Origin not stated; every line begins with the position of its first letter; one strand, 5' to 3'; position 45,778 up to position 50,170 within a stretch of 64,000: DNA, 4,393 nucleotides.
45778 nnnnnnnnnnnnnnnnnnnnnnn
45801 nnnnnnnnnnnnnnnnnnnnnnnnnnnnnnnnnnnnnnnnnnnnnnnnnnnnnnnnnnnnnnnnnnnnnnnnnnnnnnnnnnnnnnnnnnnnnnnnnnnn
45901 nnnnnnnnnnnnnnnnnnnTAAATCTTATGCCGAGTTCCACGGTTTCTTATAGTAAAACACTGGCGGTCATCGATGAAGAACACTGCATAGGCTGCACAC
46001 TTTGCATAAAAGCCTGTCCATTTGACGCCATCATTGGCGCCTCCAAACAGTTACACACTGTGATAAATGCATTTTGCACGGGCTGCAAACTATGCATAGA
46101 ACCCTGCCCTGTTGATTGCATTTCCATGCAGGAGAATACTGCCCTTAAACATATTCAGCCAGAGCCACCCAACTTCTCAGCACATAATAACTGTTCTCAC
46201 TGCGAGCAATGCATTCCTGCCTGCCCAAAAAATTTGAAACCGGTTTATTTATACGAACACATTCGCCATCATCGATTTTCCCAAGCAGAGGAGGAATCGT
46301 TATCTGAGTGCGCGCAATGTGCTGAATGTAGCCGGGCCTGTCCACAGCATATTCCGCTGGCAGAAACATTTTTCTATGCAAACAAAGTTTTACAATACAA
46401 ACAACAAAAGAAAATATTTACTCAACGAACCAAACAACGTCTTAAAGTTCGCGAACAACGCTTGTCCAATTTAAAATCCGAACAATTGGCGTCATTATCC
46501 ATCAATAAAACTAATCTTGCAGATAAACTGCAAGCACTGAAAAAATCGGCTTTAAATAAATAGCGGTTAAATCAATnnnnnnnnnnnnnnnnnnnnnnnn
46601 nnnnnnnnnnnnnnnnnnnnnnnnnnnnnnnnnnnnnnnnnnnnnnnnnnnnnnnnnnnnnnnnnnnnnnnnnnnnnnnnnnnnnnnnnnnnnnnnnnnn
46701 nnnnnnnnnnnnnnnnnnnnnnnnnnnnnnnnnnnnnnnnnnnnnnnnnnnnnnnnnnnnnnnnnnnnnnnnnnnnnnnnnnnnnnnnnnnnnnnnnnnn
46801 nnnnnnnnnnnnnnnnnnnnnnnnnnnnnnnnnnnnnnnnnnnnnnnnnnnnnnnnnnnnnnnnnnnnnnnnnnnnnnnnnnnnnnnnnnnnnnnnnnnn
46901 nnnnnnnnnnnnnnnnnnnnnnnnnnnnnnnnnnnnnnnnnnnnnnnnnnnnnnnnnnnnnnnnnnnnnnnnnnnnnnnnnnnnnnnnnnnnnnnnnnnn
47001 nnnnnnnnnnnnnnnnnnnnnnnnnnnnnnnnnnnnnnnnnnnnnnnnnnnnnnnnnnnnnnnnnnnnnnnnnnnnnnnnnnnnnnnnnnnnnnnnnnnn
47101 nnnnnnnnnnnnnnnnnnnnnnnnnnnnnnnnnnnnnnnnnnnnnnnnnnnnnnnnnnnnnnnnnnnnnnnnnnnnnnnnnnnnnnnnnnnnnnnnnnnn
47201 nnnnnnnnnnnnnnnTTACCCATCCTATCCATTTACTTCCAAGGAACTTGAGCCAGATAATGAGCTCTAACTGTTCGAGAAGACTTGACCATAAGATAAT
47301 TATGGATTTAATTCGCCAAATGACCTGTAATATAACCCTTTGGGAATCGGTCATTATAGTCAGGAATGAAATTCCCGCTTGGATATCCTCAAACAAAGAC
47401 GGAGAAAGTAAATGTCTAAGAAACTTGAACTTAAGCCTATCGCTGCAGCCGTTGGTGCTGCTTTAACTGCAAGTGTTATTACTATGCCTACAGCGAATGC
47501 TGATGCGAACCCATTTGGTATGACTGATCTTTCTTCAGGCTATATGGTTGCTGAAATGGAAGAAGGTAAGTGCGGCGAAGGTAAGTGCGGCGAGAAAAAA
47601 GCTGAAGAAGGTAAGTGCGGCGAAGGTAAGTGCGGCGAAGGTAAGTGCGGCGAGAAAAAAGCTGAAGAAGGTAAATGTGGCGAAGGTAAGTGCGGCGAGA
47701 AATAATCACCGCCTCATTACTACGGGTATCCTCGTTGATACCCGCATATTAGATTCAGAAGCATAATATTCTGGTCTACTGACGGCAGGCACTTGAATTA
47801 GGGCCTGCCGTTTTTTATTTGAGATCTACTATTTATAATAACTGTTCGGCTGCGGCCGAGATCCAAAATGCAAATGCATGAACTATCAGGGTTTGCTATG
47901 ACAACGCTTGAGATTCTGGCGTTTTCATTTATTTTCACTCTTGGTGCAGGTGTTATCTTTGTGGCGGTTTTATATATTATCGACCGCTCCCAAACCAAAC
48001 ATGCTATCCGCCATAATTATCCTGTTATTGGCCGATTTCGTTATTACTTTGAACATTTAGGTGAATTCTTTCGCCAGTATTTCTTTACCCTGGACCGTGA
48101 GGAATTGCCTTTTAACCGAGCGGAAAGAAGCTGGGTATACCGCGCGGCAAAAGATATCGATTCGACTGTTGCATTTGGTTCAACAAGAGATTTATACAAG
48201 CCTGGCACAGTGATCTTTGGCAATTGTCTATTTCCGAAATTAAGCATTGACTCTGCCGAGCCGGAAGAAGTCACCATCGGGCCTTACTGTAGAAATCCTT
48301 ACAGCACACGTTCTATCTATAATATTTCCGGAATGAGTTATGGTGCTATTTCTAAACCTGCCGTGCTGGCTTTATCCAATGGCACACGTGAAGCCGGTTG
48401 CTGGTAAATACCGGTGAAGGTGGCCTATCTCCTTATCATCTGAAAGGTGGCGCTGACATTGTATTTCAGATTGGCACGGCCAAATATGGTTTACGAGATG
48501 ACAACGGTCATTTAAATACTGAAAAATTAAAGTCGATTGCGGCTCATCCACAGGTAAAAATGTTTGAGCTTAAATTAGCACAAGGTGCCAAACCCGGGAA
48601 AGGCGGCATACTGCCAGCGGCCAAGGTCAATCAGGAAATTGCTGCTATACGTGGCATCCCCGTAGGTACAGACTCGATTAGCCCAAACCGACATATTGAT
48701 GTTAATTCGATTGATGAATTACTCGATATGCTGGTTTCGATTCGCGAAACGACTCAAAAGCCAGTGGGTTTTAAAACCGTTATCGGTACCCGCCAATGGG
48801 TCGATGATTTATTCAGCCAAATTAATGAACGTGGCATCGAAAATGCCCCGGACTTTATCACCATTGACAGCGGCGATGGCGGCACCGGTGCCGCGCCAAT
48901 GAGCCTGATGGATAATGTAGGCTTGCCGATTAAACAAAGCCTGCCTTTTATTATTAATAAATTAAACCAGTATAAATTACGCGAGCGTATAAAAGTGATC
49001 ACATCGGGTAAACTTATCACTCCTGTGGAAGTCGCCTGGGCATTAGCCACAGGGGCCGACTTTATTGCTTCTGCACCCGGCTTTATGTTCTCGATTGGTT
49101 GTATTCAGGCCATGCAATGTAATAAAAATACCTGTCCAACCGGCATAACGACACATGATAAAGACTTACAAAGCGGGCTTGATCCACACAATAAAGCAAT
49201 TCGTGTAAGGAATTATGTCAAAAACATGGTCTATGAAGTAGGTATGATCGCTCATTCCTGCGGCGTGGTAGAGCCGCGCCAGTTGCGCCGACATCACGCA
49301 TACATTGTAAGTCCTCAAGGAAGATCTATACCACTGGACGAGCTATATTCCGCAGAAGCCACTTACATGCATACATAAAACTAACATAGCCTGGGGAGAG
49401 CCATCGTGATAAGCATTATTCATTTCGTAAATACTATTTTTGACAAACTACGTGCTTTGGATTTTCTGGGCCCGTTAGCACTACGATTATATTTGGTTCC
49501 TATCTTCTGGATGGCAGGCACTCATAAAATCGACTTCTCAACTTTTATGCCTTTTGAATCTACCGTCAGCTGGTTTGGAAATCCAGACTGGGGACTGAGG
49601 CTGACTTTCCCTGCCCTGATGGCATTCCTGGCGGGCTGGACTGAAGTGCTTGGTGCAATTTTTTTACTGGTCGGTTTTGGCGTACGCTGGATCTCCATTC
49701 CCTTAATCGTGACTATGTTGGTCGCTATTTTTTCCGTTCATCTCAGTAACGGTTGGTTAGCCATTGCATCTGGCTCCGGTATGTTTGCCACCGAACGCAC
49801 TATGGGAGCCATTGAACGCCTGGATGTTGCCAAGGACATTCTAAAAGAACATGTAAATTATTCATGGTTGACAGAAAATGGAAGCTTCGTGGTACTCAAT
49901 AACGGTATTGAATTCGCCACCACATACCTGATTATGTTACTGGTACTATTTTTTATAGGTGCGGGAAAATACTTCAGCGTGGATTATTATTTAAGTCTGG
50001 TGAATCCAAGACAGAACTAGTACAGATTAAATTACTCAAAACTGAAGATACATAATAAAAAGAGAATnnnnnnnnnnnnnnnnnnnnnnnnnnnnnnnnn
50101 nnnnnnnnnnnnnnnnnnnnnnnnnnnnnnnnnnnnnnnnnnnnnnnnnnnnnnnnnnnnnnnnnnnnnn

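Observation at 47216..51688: RiPP-like metallophore cluster: secreted peptide with seven G-K-C-G repeats, then an FMN oxidoreductase, DoxX, DUF692 (MNIO) and DUF2063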

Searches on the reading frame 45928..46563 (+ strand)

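Call 59: search_protein_families(library=pfam, proteins=[window:45928-46563:+], max_evalue=0.01)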
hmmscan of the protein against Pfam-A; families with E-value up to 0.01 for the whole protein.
window:45928-46563:+ (211 aa): 15 families
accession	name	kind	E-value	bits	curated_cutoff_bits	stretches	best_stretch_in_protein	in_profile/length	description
PF14697.11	Fer4_21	-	7.2e-22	77.7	35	1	13-67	1-59/59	4Fe-4S dicluster domain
PF00037.32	Fer4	-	6.8e-17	60.9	21.1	2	14-35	2-23/24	4Fe-4S binding domain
PF12838.12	Fer4_7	-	8.5e-15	55.4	27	3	50-102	2-51/52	4Fe-4S dicluster domain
PF13187.11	Fer4_9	-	1.3e-14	54.4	27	3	19-65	1-52/52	4Fe-4S dicluster domain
PF13237.11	Fer4_10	-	4.1e-13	49.5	25.5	4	14-61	3-53/53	4Fe-4S dicluster domain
PF13484.11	Fer4_16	-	1.9e-11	45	30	2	19-38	1-20/66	4Fe-4S double cluster binding domain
PF12800.12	Fer4_4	-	2.9e-11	43.1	24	1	18-32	2-16/17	4Fe-4S binding domain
PF12797.12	Fer4_2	-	3.6e-11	42.7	24.5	1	14-32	4-22/22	4Fe-4S binding domain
PF12837.12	Fer4_6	-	4.3e-09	36.3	25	1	13-35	2-24/24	4Fe-4S binding domain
PF13534.11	Fer4_17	-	5.5e-08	33.7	22.2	1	88-142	1-60/61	4Fe-4S dicluster domain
PF25160.1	LdpA_Fe-S-bd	-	8.8e-08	32.2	27.6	2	26-69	9-47/49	LdpA Fe-S cluster-binding domain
PF13183.11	Fer4_8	-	9.3e-07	29.7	27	1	87-142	3-68/68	4Fe-4S dicluster domain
PF12798.12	Fer4_3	-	1.2e-06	29.3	27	1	20-34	1-15/15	4Fe-4S binding domain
PF17179.9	Fer4_22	-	0.00029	22.1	27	0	13-32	74-93/95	4Fe-4S dicluster domain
PF13746.11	Fer4_18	-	0.00049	20.7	27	0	115-146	48-79/114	4Fe-4S dicluster domain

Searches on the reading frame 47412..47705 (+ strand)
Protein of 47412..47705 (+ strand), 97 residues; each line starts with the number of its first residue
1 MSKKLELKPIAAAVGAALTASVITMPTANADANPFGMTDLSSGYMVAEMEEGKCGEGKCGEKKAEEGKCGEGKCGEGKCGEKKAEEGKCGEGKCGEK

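Call 3: search_protein_families(library=ncbifam, proteins=[window:47412-47705:+], max_evalue=0.01)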
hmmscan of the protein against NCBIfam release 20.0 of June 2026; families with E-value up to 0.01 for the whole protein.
window:47412-47705:+ (97 aa): 2 families
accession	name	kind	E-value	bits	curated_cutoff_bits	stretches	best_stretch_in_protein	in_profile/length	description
NF050188.1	OxThioModRiPPHvfA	equivalog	4.1e-16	59.4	95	1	11-97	7-96/96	oxazolone/thioamide-modified RiPP metallophore HvfA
NF050137.2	KCGExKCG_twice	domain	6.2e-15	54.6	19.5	2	71-97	1-29/29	HvfA family oxazolone/thioamide-modified RiPP metallophore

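Call 4: search_protein_families(library=pfam, proteins=[window:47412-47705:+], max_evalue=0.01)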
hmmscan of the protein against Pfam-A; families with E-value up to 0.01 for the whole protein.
window:47412-47705:+ (97 aa): 0 families

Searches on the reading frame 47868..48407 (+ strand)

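Call 3: search_protein_families(library=ncbifam, proteins=[window:47868-48407:+], max_evalue=0.01)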
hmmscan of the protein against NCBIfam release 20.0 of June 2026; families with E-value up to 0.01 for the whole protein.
window:47868-48407:+ (179 aa): 0 families

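Call 4: search_protein_families(library=pfam, proteins=[window:47868-48407:+], max_evalue=0.01)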
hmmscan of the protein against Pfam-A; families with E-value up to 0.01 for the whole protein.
window:47868-48407:+ (179 aa): 1 family
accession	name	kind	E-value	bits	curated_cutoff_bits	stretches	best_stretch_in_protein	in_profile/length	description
PF01645.23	Glu_synthase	-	0.00059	19.6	20.4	1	124-178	42-96/369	Conserved region in glutamate synthase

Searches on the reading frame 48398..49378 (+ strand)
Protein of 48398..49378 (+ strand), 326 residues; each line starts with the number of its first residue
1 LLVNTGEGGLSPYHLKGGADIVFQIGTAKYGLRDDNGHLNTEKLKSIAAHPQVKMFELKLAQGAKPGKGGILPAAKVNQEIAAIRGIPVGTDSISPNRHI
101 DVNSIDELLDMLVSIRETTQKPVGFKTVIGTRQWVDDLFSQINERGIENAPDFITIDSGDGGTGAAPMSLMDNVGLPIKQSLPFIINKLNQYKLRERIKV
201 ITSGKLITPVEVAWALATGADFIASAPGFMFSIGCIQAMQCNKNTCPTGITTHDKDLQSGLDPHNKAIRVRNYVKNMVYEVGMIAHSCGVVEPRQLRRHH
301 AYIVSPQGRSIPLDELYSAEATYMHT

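Call 3: search_protein_families(library=ncbifam, proteins=[window:48398-49378:+], max_evalue=0.01)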
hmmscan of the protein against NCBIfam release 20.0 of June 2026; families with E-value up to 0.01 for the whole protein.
window:48398-49378:+ (326 aa): 1 family
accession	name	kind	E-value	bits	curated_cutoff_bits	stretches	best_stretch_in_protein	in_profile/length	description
NF008730.0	PRK11750.1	equivalog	1.2e-32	112.4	1047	1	55-292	930-1161/1490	glutamate synthase large subunit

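Call 4: search_protein_families(library=pfam, proteins=[window:48398-49378:+], max_evalue=0.01)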
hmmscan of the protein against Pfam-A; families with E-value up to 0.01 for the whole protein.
window:48398-49378:+ (326 aa): 1 family
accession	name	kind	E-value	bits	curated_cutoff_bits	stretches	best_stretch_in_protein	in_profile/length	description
PF01645.23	Glu_synthase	-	6.6e-74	249.7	20.4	1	3-289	98-367/369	Conserved region in glutamate synthase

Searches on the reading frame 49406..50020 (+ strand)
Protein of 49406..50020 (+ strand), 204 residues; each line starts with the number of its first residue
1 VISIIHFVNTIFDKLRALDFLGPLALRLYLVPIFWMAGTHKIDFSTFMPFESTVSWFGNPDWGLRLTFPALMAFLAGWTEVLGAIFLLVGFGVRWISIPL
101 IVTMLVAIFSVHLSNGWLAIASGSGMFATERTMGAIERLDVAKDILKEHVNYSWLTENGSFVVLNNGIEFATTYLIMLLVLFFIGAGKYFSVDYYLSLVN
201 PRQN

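Call 3: search_protein_families(library=ncbifam, proteins=[window:49406-50020:+], max_evalue=0.01)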
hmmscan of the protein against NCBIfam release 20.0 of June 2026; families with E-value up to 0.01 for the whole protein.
window:49406-50020:+ (204 aa): 1 family
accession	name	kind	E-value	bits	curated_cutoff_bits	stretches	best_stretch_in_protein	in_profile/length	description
NF050144.1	matur_HvfX_fam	equivalog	4.9e-64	215.5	80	1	20-196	1-164/165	HvfX family Cu-binding RiPP maturation protein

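Call 4: search_protein_families(library=pfam, proteins=[window:49406-50020:+], max_evalue=0.01)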
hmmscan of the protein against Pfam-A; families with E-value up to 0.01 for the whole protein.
window:49406-50020:+ (204 aa): 2 families
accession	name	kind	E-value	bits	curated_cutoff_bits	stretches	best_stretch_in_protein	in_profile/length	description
PF07681.17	DoxX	-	1e-18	68.1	23.6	1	23-112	2-84/85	DoxX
PF07291.16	MauE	-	0.0016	19.1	27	1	24-117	6-91/128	Methylamine utilisation protein MauE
